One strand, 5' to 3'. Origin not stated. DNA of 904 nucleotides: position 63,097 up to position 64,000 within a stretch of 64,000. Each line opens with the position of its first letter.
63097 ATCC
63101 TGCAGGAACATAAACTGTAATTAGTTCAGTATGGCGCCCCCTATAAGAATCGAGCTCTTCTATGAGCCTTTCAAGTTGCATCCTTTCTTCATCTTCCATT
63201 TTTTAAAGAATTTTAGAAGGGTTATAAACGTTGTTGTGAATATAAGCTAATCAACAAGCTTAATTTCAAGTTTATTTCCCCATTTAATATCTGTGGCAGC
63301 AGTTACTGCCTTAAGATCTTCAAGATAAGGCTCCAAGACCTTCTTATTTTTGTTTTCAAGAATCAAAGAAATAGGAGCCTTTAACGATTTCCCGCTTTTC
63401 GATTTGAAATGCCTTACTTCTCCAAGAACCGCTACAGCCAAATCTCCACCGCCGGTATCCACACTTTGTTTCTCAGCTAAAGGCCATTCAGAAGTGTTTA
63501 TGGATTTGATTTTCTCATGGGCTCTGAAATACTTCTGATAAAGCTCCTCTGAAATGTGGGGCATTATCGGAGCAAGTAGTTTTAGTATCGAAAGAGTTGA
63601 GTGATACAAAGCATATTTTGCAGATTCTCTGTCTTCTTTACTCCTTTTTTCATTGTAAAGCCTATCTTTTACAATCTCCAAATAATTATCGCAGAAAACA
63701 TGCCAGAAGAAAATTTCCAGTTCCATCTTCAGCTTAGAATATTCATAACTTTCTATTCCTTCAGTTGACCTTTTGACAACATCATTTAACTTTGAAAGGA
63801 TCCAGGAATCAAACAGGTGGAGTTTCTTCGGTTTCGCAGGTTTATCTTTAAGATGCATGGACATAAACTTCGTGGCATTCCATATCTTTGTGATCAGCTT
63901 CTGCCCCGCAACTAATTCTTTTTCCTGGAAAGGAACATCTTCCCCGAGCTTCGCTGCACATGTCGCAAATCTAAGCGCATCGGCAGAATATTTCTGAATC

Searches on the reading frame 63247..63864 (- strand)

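Call 56: search_protein_families(library=pfam, proteins=[window:63247-63864:-], max_evalue=0.001)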
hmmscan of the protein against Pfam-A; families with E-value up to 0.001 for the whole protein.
window:63247-63864:- (205 aa): 1 family
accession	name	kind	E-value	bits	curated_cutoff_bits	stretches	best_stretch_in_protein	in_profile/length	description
PF08264.19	Anticodon_1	-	4.7e-35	121.1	25.1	1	19-168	1-147/148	Anticodon-binding domain of tRNA ligase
